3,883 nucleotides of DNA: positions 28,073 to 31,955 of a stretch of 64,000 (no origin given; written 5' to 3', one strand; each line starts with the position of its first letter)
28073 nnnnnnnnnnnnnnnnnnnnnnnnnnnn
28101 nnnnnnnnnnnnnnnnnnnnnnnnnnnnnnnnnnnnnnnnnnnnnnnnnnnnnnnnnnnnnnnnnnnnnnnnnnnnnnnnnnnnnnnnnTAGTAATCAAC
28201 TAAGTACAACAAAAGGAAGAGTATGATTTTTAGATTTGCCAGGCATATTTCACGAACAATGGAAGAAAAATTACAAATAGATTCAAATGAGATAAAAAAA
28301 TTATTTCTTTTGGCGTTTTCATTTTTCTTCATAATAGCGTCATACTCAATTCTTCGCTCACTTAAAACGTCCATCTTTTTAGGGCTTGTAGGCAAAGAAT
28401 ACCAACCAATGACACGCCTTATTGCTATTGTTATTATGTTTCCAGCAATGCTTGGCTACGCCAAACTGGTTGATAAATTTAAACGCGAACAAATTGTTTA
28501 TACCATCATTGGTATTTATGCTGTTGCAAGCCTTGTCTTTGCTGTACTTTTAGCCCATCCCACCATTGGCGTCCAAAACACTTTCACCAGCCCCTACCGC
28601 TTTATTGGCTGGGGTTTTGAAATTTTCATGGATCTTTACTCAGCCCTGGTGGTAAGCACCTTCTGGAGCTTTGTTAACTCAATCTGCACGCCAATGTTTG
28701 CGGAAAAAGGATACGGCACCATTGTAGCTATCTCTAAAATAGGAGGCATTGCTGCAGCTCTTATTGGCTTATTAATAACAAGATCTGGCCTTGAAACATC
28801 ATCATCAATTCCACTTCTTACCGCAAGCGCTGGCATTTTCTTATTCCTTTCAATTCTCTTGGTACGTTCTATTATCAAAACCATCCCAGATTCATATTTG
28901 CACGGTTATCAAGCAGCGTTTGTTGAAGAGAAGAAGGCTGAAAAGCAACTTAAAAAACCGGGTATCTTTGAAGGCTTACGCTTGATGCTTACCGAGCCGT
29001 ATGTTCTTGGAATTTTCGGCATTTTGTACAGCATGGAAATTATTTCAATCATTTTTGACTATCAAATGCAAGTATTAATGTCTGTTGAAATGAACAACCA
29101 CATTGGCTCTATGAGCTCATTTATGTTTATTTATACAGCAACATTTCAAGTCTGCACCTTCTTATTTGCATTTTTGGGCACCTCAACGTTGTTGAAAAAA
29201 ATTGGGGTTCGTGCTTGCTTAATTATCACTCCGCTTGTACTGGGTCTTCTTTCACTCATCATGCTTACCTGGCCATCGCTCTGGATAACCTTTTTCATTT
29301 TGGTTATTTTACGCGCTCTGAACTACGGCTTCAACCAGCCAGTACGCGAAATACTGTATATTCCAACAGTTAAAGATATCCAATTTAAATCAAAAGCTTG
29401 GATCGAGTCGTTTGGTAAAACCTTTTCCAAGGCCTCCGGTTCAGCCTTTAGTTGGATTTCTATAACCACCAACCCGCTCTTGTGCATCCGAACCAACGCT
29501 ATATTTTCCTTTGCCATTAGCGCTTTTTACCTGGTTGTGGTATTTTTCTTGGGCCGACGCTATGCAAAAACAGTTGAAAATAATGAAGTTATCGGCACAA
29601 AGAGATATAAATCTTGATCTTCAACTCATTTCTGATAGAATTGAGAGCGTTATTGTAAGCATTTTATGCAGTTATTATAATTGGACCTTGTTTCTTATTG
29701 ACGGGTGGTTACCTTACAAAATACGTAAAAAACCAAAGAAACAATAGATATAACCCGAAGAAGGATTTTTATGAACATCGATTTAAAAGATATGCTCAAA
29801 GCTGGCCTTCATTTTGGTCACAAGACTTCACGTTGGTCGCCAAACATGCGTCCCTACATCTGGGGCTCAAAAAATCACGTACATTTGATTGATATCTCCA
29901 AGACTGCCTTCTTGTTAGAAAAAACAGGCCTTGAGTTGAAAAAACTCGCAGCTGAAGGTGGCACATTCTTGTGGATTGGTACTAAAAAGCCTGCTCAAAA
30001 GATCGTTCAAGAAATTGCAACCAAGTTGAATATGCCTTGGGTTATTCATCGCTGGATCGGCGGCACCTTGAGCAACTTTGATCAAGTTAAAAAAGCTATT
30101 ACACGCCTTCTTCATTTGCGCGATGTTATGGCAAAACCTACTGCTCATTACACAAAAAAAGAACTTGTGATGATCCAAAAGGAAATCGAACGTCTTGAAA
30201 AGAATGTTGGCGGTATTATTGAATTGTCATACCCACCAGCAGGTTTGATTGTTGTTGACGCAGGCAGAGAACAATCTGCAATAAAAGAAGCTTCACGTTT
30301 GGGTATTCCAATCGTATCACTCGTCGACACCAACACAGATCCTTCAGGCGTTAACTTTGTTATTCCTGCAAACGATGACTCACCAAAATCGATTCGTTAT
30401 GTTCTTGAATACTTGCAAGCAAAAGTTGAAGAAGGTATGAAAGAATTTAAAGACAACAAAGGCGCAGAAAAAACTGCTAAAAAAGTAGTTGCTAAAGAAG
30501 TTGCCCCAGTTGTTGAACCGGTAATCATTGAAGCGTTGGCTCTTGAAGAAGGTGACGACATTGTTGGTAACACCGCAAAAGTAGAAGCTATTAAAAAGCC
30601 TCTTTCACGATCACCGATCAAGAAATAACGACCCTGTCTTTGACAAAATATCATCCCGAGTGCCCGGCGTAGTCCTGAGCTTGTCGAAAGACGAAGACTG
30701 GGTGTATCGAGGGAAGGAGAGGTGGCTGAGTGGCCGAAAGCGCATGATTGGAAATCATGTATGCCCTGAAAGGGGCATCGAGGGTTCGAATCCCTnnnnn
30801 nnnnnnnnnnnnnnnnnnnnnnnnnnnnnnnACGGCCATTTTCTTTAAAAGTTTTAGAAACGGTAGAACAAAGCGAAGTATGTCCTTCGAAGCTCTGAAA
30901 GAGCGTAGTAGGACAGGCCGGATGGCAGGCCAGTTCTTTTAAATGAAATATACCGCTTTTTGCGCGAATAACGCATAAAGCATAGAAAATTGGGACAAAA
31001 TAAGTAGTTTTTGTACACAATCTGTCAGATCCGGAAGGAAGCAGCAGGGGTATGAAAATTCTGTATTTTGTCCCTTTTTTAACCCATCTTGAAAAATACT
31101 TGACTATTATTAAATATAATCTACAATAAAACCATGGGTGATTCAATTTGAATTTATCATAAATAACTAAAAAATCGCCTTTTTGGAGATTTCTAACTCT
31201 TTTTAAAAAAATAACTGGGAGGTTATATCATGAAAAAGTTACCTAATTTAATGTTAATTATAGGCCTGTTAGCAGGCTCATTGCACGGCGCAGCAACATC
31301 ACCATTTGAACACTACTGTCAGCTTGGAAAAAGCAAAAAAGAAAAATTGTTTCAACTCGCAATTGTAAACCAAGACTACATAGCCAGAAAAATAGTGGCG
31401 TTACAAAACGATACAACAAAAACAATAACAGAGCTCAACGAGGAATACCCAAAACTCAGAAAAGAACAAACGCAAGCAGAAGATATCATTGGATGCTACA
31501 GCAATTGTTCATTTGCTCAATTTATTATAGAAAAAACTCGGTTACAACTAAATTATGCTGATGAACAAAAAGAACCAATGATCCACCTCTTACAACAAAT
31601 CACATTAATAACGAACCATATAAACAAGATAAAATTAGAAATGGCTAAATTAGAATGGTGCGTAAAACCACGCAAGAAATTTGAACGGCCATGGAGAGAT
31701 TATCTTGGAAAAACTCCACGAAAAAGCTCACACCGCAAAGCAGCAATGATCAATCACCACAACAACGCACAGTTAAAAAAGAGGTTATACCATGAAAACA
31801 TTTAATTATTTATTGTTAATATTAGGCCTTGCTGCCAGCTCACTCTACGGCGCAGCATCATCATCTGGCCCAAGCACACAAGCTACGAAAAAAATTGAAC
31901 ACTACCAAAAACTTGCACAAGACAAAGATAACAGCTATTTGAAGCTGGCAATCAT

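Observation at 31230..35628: Six-gene operon of paralogous secreted coiled-coil proteins with homogenised 5' ends and a basic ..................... motif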

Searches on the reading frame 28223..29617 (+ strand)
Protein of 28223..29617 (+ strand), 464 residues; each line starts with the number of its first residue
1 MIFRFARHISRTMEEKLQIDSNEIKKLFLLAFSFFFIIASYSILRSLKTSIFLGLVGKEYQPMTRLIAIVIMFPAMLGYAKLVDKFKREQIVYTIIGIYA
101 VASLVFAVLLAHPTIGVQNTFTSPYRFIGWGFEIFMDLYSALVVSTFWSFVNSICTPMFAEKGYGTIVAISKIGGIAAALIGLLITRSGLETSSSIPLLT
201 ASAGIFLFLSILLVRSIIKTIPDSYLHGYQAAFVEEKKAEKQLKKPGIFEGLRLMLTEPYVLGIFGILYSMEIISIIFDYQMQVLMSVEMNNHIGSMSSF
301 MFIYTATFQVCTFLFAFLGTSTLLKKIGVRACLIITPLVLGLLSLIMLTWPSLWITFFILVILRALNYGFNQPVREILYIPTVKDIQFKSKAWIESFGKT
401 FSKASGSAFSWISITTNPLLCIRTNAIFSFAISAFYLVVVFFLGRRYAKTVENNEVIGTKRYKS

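Call 46: search_protein_families(library=pfam, proteins=[window:28223-29617:+], max_evalue=0.001)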
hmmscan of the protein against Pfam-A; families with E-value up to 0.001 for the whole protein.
window:28223-29617:+ (464 aa): 2 families
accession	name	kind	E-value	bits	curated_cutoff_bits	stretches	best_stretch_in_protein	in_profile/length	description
PF03219.20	TLC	-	8.6e-19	68.1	21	1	18-347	17-368/491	TLC ATP/ADP transporter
PF07690.21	MFS_1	-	7.4e-05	22.3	33.4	0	277-375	9-106/347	Major Facilitator Superfamily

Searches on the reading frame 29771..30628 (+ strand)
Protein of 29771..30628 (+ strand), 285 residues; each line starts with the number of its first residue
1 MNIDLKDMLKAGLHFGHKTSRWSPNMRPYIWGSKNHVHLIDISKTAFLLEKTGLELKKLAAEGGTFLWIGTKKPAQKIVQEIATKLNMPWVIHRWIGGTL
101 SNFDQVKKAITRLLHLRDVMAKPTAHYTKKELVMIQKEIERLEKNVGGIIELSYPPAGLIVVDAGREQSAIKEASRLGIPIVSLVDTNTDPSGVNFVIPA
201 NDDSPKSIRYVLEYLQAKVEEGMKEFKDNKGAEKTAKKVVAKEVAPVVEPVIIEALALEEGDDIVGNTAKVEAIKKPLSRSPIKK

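Call 76: find_encoding_contigs(protein=window:29771-30628:+, flank=8000, max_places=10)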
Protein window:29771-30628:+ (285 aa): no gene with exactly this product is on record in the collection.

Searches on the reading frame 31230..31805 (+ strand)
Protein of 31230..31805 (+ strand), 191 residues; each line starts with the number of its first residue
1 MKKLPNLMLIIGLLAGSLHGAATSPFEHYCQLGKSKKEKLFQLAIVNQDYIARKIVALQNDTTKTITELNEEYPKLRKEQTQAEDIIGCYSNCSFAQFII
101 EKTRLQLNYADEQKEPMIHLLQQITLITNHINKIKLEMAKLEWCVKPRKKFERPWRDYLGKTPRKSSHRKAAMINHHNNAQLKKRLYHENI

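Call 6: search_protein_families(library=pfam, proteins=[window:31230-31805:+], max_evalue=1)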
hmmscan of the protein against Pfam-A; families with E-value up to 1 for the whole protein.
window:31230-31805:+ (191 aa): 0 families

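Call 47: search_protein_families(library=ncbifam, proteins=[window:31230-31805:+], max_evalue=1)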
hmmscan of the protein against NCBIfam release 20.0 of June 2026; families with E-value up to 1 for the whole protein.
window:31230-31805:+ (191 aa): 0 families

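Call 71: search_protein_families(library=phrogs, proteins=[window:31230-31805:+], max_evalue=0.01)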
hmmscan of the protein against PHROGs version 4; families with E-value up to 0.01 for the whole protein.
window:31230-31805:+ (191 aa): 0 families
